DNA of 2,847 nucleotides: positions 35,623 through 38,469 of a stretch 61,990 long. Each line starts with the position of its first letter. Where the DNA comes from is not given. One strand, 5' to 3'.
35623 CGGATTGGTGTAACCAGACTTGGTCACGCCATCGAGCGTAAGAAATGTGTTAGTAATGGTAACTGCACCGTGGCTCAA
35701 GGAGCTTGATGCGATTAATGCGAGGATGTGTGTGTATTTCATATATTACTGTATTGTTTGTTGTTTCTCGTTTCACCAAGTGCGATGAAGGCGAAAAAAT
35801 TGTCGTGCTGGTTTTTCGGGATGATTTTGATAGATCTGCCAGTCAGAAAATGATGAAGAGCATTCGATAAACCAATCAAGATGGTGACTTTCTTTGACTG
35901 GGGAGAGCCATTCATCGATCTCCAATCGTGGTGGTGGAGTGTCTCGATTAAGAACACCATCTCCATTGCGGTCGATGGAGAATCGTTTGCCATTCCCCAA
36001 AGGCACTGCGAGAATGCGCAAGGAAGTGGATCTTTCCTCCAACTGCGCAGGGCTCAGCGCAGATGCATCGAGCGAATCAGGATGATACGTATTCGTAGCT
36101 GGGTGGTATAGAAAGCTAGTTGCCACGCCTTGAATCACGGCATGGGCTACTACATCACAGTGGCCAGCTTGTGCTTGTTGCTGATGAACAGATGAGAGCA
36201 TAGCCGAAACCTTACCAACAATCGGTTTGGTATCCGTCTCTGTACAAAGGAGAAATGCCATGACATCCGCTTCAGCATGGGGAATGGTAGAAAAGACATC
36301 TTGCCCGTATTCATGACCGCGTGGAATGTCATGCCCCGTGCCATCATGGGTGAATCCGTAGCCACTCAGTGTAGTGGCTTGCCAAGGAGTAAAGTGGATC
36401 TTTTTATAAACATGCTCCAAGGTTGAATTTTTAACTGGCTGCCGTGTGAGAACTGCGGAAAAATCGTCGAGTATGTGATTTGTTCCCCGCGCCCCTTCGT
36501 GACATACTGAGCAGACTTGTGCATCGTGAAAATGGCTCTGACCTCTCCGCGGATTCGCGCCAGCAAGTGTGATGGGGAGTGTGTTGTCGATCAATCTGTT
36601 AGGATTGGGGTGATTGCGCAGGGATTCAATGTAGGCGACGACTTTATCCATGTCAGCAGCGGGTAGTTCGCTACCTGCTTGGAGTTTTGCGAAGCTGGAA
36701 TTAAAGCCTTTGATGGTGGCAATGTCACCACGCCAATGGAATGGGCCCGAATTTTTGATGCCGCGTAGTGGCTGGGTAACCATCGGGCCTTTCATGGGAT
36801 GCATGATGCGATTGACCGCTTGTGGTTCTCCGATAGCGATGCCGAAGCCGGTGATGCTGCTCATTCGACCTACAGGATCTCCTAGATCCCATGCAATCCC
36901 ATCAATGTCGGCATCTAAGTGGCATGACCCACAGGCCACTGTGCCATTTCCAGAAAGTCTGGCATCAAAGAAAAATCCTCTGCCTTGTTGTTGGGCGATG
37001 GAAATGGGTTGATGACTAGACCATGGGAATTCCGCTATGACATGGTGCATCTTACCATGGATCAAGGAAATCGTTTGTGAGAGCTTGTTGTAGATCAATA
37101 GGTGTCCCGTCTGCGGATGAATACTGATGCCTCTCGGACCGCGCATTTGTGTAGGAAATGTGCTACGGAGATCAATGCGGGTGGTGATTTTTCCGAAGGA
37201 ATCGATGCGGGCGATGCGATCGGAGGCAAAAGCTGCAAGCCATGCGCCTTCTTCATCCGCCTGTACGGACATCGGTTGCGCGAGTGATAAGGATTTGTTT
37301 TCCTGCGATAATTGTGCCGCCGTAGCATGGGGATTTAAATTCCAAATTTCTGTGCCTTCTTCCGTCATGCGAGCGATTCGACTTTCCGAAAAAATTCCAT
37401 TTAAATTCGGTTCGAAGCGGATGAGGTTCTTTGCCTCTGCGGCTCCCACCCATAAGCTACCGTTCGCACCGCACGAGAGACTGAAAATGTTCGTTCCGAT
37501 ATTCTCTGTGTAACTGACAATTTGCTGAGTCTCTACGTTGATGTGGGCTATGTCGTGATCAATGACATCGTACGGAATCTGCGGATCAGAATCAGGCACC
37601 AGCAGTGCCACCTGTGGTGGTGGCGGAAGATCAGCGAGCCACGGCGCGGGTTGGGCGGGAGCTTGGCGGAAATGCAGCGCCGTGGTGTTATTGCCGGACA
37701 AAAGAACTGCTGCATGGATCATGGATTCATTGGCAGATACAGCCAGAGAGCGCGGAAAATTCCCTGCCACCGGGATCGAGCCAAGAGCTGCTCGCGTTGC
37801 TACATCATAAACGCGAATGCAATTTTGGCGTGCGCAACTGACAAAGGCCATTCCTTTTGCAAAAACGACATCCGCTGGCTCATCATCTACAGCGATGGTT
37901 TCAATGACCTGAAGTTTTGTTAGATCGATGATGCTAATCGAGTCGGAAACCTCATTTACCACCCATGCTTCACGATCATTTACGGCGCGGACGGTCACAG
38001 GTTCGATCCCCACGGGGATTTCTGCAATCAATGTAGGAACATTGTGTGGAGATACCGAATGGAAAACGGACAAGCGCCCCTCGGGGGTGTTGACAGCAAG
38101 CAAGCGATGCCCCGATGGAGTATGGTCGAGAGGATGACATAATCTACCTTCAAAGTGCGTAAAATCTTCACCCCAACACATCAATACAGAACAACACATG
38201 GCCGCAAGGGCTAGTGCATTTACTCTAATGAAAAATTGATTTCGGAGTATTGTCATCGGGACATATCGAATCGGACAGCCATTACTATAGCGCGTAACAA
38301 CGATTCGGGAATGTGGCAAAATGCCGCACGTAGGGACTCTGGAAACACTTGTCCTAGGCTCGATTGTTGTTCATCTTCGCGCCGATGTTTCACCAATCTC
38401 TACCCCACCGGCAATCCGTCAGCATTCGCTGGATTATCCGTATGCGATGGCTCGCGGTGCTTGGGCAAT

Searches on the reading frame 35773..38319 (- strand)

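Call 91: search_protein_families(library=pfam, proteins=[window:35773-38319:-], max_evalue=0.001)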
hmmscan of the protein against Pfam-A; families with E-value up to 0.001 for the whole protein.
window:35773-38319:- (848 aa): 3 families
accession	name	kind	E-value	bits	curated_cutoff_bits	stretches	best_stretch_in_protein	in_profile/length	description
PF03150.19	CCP_MauG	-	1.8e-06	29.1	25.6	1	446-469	7-30/149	Di-haem cytochrome c peroxidase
PF10282.15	Lactonase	-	4.6e-06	26.5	21.7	0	113-210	200-314/344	Lactonase, 7-bladed beta-propeller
PF24684.1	Vgb_lyase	-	0.0008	18.7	50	0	347-400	97-272/290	Virginiamycin B lyase family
